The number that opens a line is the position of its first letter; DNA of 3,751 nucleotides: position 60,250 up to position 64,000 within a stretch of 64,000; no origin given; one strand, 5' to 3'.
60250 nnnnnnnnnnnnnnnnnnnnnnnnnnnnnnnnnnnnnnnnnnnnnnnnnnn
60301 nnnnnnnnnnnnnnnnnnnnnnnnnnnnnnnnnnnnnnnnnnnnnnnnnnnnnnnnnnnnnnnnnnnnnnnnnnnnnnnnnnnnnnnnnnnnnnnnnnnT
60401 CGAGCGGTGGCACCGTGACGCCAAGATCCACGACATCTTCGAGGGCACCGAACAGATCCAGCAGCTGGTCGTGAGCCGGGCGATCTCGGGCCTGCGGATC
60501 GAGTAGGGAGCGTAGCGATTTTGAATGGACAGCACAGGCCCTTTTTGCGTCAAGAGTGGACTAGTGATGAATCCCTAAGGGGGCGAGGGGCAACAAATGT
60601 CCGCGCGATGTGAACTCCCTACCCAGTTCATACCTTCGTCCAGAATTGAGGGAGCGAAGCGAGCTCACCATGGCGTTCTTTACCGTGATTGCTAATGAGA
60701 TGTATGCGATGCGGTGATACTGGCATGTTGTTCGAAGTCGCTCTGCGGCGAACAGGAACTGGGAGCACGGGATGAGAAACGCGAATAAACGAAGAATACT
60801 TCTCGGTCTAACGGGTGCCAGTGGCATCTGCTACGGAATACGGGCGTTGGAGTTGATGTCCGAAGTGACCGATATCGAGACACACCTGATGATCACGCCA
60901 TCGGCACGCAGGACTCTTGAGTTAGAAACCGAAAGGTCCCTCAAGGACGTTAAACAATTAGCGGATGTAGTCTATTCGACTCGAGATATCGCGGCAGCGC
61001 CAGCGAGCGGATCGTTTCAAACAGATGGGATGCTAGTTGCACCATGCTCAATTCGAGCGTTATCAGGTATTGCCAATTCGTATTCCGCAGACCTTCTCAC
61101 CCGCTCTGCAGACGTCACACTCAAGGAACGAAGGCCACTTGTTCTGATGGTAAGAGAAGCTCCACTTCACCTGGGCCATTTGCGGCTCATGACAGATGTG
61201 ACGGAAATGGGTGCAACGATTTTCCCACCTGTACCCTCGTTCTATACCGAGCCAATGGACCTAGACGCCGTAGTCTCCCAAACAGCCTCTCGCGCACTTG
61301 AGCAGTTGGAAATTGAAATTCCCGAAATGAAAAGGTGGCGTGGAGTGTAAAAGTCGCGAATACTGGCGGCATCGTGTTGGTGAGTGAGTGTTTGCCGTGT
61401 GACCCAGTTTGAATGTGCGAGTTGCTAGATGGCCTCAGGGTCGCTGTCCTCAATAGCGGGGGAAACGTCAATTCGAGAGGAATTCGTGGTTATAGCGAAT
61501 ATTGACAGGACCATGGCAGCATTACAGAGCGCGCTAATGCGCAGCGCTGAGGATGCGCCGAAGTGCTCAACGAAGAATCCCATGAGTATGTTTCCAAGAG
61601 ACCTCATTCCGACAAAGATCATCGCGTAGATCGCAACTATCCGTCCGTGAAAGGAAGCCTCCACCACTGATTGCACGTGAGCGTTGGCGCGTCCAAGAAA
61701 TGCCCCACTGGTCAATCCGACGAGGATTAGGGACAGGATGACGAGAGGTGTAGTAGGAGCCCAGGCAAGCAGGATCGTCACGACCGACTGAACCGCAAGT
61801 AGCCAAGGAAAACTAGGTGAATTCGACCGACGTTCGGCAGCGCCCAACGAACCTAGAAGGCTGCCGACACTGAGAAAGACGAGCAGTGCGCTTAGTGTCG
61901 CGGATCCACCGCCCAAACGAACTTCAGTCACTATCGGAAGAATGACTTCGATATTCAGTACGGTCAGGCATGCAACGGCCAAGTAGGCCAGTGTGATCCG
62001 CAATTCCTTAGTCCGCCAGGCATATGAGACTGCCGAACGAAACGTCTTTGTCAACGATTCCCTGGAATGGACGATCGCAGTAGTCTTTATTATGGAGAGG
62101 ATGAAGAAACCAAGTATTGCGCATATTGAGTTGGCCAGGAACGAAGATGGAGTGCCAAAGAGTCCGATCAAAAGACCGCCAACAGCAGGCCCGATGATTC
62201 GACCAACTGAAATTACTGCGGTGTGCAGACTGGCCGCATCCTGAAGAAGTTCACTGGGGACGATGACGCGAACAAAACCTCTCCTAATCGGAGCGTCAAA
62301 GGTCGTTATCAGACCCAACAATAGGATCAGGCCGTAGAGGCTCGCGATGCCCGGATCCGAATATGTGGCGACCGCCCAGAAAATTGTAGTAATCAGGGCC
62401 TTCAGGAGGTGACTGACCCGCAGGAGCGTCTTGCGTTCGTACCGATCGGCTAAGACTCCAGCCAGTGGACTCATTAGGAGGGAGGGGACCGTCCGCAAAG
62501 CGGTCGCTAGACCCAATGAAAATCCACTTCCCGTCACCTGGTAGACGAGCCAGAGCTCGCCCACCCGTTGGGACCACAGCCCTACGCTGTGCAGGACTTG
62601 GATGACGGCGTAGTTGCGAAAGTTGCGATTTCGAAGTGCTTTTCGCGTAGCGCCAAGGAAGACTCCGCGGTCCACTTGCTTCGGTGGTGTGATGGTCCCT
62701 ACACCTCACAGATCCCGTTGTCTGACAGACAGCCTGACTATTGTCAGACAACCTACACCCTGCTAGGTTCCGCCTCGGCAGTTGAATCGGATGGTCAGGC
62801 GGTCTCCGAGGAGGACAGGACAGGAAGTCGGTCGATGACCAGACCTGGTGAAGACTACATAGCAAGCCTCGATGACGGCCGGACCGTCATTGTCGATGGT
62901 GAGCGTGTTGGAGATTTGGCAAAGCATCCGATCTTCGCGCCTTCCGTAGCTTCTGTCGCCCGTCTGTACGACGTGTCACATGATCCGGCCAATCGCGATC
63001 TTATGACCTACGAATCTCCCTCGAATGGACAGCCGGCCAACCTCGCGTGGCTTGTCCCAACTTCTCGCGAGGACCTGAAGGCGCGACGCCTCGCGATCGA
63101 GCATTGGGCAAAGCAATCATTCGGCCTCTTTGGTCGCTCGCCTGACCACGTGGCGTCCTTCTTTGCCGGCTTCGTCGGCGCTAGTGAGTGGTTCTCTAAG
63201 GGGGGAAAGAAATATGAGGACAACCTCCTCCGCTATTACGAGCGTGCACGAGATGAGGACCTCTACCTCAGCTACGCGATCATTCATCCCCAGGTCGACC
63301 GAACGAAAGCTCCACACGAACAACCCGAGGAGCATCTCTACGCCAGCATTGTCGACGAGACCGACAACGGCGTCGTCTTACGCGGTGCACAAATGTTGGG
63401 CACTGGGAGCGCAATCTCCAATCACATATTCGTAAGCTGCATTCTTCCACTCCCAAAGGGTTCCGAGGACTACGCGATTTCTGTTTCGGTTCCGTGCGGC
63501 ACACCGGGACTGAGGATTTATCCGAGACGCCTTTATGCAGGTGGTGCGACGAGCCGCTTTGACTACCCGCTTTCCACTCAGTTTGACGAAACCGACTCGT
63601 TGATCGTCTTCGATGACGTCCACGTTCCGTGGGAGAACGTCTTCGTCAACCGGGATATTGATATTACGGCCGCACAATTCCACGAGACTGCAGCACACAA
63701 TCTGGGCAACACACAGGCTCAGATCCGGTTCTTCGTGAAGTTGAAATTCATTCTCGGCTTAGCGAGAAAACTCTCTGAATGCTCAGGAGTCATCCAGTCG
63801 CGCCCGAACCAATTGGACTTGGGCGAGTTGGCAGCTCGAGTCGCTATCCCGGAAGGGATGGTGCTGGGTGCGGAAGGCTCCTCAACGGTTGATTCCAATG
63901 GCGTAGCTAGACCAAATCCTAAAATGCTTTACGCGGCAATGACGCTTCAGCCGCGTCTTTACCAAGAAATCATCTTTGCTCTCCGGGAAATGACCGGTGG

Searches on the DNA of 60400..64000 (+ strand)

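Call 12: search_dna_similar(query=window:60400-64000:+, collection=ecoli_genomes, mode=near, max_rows=5)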
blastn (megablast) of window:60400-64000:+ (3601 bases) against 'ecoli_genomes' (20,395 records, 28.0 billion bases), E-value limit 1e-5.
No match.
